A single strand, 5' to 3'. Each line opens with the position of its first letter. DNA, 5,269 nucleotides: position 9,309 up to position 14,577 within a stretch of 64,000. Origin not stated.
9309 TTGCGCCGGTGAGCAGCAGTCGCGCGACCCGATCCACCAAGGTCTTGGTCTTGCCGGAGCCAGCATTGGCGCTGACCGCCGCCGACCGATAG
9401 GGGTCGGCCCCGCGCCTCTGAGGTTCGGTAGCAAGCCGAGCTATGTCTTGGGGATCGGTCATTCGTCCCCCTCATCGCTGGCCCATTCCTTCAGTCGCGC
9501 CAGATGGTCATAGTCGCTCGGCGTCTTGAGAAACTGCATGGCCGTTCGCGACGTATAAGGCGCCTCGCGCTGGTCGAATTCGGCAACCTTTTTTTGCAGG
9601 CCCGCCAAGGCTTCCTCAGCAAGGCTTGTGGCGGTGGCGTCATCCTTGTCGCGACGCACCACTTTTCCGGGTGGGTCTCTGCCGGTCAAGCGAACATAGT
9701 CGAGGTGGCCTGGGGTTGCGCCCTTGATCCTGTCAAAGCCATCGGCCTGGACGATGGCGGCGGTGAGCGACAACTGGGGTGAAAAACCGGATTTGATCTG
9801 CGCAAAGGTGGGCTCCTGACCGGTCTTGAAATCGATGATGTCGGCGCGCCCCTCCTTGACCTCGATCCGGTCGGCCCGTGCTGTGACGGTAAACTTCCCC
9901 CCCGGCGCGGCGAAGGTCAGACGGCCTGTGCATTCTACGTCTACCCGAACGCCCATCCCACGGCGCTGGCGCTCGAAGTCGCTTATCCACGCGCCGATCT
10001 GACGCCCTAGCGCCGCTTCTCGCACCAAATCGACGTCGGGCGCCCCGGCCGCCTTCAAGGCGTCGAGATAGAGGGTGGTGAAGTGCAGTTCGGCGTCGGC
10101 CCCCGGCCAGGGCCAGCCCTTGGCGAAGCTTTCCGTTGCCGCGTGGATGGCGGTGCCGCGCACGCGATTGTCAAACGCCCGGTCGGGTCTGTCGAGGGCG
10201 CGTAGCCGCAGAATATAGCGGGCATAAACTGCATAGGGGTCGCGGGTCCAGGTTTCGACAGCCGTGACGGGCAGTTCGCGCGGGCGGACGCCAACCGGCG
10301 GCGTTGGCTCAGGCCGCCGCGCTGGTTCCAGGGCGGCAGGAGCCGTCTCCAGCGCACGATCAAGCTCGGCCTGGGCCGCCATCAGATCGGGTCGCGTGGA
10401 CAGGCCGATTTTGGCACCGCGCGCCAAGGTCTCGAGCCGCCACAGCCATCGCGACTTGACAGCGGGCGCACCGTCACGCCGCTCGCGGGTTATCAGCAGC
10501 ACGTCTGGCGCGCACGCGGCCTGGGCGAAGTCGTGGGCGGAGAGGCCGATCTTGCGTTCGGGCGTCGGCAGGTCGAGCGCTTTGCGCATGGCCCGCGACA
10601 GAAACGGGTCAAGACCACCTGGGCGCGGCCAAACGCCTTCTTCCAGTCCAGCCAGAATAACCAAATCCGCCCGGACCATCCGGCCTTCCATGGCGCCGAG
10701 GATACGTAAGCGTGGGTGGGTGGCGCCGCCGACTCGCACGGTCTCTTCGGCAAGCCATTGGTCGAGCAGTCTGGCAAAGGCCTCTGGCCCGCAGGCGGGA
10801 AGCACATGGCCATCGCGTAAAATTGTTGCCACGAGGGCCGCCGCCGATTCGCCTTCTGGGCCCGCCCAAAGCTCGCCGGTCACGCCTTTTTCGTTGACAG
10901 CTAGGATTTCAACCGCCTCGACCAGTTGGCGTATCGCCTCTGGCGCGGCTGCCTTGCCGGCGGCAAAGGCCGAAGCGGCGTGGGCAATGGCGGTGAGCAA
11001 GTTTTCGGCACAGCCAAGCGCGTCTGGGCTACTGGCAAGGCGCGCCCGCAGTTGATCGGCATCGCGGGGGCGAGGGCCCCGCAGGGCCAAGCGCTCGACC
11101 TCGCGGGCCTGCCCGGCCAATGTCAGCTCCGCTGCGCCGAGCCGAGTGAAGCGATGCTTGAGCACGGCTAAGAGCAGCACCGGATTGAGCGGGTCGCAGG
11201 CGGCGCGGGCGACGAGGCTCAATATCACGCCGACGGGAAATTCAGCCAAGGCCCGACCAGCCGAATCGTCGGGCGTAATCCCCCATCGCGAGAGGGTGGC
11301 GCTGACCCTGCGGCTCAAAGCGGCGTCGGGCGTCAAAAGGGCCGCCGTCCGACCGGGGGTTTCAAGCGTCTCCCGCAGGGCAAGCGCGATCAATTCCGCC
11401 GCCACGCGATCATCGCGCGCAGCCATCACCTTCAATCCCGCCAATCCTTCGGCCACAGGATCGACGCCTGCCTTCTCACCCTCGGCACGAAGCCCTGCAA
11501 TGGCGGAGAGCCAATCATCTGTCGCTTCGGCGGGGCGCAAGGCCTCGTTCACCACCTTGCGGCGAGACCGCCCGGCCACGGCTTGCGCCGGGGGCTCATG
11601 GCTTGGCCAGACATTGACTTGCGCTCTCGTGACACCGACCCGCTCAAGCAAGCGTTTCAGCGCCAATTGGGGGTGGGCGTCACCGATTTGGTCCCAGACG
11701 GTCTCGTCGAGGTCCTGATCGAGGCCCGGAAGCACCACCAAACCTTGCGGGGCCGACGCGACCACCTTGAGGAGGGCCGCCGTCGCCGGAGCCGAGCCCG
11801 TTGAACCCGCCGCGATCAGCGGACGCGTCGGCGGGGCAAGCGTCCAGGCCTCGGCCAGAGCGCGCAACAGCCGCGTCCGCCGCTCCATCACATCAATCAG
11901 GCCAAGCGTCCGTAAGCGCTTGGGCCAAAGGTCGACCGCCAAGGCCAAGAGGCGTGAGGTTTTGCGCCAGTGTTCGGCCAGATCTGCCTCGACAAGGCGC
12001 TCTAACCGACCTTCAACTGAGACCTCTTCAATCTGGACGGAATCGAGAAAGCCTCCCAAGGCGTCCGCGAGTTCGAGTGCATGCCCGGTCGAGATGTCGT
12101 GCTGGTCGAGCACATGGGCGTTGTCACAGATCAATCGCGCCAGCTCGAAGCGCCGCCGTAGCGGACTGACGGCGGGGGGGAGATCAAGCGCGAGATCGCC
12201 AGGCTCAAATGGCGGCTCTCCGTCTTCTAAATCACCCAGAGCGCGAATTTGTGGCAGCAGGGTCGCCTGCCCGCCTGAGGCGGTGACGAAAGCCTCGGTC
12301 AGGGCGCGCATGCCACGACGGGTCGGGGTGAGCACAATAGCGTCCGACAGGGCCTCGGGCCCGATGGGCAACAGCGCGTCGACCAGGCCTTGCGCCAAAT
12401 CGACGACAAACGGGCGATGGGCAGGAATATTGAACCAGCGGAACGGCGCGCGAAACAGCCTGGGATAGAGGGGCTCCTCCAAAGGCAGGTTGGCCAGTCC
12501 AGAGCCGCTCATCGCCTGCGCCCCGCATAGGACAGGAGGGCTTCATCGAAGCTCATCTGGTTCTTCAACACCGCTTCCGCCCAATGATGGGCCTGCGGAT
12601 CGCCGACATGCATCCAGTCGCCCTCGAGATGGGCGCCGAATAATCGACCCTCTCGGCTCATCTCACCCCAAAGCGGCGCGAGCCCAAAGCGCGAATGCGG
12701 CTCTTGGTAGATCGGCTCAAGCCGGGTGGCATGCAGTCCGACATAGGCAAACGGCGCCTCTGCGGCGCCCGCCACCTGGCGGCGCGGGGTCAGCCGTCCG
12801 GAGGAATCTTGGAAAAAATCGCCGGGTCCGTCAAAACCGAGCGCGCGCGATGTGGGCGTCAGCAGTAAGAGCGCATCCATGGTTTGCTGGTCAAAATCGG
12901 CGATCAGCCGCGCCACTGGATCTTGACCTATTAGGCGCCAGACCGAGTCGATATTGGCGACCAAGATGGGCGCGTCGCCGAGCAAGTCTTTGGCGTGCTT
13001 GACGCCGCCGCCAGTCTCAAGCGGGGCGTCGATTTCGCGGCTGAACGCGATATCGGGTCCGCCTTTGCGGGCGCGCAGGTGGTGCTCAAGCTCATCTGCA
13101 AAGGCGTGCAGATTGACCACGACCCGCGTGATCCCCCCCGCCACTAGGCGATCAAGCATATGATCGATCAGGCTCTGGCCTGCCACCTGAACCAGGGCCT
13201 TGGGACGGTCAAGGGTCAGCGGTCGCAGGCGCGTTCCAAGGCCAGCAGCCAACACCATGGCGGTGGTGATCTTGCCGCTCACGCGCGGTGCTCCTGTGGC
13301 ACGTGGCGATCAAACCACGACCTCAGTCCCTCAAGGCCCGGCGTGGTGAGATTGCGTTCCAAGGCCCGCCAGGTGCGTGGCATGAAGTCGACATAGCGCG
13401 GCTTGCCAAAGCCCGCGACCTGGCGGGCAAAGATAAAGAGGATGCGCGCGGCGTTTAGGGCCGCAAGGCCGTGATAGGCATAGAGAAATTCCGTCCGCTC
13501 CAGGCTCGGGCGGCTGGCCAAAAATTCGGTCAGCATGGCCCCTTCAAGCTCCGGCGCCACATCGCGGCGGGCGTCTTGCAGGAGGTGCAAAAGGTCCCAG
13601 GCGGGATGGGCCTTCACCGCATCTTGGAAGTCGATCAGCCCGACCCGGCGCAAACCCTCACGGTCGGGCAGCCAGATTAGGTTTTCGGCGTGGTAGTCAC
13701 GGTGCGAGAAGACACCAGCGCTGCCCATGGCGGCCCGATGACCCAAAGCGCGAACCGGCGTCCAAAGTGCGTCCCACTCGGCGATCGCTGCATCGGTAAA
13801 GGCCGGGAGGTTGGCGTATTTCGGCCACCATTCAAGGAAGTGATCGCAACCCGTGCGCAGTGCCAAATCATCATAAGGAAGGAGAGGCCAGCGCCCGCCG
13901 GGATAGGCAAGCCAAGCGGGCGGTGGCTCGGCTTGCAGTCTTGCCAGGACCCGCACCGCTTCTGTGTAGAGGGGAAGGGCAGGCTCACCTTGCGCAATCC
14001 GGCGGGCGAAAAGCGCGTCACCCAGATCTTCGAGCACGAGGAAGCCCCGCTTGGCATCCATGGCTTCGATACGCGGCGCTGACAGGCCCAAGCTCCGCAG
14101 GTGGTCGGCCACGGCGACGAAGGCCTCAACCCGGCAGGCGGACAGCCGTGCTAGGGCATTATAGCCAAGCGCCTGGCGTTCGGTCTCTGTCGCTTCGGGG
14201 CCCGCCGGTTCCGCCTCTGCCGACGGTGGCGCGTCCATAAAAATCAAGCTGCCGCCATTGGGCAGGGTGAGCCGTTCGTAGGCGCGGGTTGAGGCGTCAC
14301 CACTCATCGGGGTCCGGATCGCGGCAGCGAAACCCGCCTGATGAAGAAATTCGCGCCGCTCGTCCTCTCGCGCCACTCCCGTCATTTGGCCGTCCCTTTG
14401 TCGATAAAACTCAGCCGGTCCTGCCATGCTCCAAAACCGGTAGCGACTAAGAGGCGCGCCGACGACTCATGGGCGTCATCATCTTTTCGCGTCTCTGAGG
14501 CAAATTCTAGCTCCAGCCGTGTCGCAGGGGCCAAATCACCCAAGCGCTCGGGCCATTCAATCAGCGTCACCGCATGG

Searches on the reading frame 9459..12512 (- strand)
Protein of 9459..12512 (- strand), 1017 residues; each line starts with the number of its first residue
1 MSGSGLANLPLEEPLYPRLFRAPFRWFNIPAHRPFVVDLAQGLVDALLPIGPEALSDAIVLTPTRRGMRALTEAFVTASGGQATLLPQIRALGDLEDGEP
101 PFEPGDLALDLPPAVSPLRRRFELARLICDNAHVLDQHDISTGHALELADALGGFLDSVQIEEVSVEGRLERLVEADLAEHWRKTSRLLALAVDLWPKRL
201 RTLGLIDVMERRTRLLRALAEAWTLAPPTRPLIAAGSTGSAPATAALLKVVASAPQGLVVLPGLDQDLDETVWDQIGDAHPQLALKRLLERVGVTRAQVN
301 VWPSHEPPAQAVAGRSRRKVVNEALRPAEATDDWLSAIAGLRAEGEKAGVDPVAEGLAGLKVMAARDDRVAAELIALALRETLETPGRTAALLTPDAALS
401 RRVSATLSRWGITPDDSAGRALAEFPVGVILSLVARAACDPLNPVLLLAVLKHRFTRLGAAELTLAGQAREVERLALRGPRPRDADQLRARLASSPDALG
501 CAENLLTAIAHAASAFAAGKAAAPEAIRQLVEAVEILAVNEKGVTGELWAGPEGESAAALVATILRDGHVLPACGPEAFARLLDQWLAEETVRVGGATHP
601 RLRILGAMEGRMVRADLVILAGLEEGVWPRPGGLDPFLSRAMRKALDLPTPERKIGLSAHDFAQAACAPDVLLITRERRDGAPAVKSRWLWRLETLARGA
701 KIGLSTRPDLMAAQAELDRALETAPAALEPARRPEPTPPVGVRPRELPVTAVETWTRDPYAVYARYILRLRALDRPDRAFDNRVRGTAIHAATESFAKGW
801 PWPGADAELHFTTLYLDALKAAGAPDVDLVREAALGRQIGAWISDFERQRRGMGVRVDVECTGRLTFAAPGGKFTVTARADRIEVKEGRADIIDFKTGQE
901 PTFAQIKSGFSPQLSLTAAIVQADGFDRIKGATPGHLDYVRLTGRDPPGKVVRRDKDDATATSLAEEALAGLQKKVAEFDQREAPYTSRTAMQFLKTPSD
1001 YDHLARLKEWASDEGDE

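Call 23: search_protein_families(library=pfam, proteins=[window:9459-12512:-], max_evalue=0.00001)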
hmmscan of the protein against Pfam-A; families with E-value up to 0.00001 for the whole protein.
window:9459-12512:- (1017 aa): 1 family
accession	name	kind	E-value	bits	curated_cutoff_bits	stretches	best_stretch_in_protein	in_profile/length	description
PF12705.13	PDDEXK_1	-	7.5e-19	69.1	22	1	749-973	4-225/247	PD-(D/E)XK nuclease superfamily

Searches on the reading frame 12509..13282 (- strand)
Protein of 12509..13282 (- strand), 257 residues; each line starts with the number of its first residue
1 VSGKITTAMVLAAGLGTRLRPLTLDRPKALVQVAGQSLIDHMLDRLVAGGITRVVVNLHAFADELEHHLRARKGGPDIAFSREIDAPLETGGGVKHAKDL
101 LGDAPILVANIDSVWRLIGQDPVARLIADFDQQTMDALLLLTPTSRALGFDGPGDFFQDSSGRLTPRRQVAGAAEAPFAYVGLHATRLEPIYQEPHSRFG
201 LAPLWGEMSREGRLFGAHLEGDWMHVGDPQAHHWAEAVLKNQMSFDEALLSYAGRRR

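Call 23: search_protein_families(library=pfam, proteins=[window:12509-13282:-], max_evalue=0.00001)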
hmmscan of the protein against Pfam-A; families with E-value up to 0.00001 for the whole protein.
window:12509-13282:- (257 aa): 2 families
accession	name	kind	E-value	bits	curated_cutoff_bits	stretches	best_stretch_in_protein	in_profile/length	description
PF00483.29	NTP_transferase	-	9.6e-16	58.5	21.2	1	8-149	2-145/245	Nucleotidyl transferase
PF12804.13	NTP_transf_3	-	3.3e-11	44.1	27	1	8-139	1-120/160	MobA-like NTP transferase domain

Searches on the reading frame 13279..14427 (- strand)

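Call 23: search_protein_families(library=pfam, proteins=[window:13279-14427:-], max_evalue=0.00001)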
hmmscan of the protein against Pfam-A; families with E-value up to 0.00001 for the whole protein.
window:13279-14427:- (382 aa): 1 family
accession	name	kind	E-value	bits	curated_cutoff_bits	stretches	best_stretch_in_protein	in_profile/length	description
PF01636.29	APH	-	3.1e-21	76.7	23.2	1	39-303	3-230/239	Phosphotransferase enzyme family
